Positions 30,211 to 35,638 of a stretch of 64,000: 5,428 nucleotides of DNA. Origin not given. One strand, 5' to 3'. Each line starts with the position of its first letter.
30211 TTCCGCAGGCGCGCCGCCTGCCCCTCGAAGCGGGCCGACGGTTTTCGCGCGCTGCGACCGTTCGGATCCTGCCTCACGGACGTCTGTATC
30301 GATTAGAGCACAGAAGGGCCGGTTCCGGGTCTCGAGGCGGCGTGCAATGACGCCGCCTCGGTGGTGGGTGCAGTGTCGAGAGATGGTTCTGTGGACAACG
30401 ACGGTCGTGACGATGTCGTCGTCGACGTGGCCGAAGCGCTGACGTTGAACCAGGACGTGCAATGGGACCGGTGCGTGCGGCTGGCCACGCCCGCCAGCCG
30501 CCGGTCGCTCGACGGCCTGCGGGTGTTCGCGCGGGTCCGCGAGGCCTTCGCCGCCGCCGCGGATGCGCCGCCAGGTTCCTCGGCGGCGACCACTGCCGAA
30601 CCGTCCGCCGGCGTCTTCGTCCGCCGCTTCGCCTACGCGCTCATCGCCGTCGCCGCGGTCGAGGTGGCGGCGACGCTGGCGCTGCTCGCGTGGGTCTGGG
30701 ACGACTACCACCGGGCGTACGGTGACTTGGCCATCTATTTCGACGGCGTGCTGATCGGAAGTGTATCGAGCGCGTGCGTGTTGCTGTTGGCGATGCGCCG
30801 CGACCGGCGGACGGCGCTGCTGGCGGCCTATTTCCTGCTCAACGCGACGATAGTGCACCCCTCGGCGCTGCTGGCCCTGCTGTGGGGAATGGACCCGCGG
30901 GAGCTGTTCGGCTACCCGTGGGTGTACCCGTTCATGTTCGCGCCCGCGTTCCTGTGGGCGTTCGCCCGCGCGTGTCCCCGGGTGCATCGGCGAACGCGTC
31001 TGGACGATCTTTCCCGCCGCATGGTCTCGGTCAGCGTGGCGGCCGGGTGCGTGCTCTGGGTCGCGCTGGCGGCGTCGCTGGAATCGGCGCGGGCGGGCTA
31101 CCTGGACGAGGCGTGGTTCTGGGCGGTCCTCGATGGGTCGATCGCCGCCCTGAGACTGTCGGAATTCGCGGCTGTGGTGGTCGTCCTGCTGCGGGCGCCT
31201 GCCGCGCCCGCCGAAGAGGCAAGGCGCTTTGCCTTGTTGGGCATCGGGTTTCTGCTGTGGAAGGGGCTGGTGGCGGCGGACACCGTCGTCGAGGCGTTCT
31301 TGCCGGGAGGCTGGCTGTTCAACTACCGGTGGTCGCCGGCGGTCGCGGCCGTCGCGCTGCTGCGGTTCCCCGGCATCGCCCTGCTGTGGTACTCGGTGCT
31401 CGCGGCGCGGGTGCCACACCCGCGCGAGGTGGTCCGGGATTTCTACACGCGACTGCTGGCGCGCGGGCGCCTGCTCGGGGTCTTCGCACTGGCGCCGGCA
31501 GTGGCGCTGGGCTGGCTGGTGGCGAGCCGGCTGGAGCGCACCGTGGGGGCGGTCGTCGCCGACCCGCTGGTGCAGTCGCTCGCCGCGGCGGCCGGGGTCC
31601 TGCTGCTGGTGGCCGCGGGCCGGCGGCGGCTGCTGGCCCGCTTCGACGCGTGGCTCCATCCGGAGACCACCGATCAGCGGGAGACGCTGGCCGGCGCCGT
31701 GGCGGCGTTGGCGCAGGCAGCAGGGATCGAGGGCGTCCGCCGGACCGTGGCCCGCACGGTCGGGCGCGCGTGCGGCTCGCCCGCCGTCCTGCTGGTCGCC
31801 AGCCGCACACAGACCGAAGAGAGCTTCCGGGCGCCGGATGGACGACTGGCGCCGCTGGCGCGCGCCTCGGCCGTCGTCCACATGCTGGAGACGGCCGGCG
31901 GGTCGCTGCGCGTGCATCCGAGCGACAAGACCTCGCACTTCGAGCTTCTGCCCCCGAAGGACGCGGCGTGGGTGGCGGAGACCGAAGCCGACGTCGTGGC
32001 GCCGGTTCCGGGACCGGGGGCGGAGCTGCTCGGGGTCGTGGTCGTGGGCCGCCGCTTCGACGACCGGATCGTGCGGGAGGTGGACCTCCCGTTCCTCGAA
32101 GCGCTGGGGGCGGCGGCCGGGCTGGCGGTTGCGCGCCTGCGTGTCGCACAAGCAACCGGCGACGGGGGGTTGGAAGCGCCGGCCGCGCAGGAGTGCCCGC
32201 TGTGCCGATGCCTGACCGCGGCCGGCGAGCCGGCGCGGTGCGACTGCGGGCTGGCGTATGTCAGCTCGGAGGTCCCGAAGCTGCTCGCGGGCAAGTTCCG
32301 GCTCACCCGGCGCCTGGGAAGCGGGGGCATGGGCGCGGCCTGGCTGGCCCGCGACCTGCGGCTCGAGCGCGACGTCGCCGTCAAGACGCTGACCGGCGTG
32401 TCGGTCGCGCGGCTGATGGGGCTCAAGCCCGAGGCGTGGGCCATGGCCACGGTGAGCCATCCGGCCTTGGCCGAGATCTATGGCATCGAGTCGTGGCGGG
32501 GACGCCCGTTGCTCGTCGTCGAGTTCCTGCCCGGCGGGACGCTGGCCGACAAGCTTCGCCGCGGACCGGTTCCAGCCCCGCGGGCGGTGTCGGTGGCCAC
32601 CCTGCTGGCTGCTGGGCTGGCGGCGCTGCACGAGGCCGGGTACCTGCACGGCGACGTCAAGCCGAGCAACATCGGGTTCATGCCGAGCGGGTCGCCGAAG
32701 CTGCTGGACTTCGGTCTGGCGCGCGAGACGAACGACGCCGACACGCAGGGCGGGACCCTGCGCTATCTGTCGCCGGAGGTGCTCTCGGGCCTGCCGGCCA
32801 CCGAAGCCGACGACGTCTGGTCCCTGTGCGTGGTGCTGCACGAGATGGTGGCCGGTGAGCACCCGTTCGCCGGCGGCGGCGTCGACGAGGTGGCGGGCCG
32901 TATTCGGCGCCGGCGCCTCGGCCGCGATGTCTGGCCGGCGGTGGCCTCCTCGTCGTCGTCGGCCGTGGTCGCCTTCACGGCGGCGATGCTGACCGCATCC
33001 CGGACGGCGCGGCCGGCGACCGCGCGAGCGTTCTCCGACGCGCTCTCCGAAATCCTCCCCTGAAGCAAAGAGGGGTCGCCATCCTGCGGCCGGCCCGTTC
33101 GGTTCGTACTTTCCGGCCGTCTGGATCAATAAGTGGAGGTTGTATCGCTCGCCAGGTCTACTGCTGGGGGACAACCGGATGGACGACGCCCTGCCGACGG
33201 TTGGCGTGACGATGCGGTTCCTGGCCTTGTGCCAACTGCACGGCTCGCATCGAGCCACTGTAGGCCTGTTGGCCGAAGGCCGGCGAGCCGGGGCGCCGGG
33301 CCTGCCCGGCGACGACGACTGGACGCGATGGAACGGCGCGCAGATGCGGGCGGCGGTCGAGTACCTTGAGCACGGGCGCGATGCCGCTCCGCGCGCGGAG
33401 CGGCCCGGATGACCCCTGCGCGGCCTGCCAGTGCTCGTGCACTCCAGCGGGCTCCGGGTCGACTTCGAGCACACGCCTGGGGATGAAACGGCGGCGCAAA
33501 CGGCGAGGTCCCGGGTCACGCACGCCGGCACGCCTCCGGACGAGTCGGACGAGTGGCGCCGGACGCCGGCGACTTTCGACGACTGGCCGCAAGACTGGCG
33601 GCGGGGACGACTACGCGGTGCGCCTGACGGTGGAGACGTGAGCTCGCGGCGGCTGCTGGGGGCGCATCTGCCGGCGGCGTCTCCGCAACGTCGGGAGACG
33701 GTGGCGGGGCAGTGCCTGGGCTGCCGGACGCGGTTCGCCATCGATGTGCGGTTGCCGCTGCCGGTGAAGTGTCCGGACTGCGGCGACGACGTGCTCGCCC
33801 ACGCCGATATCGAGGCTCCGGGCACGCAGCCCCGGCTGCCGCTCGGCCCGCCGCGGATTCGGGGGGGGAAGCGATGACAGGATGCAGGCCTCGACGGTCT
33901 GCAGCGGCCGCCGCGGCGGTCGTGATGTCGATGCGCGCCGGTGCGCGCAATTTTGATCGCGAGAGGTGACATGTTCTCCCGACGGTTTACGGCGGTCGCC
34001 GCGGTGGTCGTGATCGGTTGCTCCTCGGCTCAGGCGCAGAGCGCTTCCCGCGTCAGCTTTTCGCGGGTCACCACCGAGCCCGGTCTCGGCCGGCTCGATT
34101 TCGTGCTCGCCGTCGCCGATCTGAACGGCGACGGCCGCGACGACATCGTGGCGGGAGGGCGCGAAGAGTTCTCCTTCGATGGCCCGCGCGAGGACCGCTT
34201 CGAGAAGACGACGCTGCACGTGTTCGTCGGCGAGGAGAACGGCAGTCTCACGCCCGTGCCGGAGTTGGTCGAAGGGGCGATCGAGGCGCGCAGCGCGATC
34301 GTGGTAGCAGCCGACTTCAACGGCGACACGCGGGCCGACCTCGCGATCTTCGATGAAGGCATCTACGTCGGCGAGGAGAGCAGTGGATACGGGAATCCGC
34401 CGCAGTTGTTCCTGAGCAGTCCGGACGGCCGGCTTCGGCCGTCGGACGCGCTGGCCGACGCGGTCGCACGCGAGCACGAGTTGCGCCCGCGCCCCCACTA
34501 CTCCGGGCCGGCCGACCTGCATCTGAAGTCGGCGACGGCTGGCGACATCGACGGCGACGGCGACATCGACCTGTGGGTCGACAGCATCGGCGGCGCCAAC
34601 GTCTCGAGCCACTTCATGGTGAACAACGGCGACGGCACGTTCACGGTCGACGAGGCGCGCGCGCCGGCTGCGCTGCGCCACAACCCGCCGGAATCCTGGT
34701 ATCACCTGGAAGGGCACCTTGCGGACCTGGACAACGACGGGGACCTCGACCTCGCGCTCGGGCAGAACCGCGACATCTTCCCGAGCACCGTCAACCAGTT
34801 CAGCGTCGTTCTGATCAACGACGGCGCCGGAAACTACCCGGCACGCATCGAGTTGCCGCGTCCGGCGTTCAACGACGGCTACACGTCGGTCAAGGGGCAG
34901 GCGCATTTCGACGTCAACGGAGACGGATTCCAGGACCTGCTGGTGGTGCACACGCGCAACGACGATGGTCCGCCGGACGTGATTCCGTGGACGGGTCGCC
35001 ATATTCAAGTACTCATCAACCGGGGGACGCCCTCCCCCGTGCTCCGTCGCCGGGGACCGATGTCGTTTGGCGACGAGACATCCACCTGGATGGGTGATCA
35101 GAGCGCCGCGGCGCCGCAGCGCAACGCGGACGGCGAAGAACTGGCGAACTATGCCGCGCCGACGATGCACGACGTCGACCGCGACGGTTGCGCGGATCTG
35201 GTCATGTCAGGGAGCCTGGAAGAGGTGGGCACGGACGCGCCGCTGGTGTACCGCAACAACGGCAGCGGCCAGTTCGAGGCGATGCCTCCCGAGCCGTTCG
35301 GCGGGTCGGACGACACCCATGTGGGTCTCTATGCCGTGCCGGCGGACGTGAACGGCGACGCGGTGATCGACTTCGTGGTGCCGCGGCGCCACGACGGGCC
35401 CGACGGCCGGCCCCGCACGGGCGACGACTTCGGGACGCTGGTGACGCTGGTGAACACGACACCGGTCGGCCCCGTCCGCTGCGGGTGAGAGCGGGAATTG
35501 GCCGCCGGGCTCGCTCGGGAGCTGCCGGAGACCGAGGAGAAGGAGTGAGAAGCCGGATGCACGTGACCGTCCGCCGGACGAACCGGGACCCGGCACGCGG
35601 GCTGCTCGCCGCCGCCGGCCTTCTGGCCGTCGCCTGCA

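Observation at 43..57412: Expanded family of secreted caspase-Sel1 proteins: conserved protease head, variable repeat tail, many decayed copies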

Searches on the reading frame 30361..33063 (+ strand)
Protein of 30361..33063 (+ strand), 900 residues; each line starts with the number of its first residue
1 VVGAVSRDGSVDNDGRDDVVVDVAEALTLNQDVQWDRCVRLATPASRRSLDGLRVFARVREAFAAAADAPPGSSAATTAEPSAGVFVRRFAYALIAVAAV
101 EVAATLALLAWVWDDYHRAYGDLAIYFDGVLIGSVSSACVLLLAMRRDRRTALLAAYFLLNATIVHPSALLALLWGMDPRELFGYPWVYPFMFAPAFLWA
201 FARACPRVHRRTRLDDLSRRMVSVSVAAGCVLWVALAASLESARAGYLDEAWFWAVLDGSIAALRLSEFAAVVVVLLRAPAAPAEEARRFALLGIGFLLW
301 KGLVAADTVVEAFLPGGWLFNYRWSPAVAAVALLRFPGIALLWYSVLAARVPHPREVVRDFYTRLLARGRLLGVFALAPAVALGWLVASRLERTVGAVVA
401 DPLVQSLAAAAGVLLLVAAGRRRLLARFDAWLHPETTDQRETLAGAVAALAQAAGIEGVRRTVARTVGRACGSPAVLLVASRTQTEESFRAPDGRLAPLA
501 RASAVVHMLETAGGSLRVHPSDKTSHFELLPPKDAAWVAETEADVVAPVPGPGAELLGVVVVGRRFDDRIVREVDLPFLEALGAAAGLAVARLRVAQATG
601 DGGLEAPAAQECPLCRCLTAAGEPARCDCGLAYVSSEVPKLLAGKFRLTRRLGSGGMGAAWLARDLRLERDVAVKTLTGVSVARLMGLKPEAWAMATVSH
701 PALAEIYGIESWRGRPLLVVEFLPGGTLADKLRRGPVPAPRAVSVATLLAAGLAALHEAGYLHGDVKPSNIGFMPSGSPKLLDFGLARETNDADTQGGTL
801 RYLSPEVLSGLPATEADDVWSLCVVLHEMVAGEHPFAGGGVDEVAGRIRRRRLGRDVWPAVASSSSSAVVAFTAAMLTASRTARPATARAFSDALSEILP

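Call 18: search_protein_families(library=pfam, proteins=[window:30361-33063:+], max_evalue=0.01)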
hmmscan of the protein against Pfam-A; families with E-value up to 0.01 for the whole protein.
window:30361-33063:+ (900 aa): 3 families
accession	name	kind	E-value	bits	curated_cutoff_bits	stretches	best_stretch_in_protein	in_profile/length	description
PF00069.31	Pkinase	-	6.1e-37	127.9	31.7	1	647-891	2-258/263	Protein kinase domain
PF07714.23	PK_Tyr_Ser-Thr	-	9.8e-26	91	23.1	1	647-851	2-220/258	Protein tyrosine and serine/threonine kinase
PF03109.22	ABC1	-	0.0006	19.5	22.9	1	716-793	143-220/244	ABC1 atypical kinase-like domain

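Call 60: search_protein_families(library=padloc, proteins=[window:30361-33063:+], max_evalue=0.001)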
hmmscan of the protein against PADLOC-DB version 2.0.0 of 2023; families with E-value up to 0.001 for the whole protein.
window:30361-33063:+ (900 aa): 33 families (the best 25 are shown)
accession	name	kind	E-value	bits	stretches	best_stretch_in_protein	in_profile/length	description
PDLC04042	PD-T4-6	-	1.8e-52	176.8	1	640-898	5-272/292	-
PDLC04138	mad6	-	2.8e-49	166.6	1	636-890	43-306/659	mads_6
PDLC04053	PD-T4-6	-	5.5e-47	158.7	1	643-897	8-270/311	-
PDLC04054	PD-T4-6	-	9e-41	138.4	1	640-896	7-271/347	-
PDLC04043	PD-T4-6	-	1e-40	138.2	1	639-855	10-236/452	-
PDLC04052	PD-T4-6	-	6.7e-38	129.1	1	639-846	4-226/496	-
PDLC04061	PD-T4-6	-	7.5e-38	129.3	1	638-846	10-233/510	-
PDLC04039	PD-T4-6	-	1.3e-37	127.9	1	644-848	14-227/458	-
PDLC04057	PD-T4-6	-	1.2e-36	124.7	1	640-841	4-215/443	-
PDLC04047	PD-T4-6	-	8.7e-35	118.3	1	639-852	5-228/327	-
PDLC04060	PD-T4-6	-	8e-34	115.4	1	640-838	4-211/486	-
PDLC04041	PD-T4-6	-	1.1e-32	111.8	1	642-895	26-290/443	-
PDLC04048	PD-T4-6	-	1.4e-32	111.4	1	638-840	4-216/354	-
PDLC01088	C3a189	-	9.1e-30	101.8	1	650-840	3-212/840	kinase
PDLC04040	PD-T4-6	-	2.2e-29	100.6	1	652-844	2-213/547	-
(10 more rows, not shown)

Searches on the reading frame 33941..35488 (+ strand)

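Call 18: search_protein_families(library=pfam, proteins=[window:33941-35488:+], max_evalue=0.01)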
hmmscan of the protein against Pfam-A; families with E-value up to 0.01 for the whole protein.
window:33941-35488:+ (515 aa): 2 families
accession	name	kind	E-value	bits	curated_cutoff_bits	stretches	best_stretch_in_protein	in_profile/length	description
PF13517.12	FG-GAP_3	-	2.9e-32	111.5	26.9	4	60-135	1-60/61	FG-GAP-like repeat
PF01839.29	FG-GAP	-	5.9e-16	58.4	22.1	1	56-72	5-21/37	FG-GAP repeat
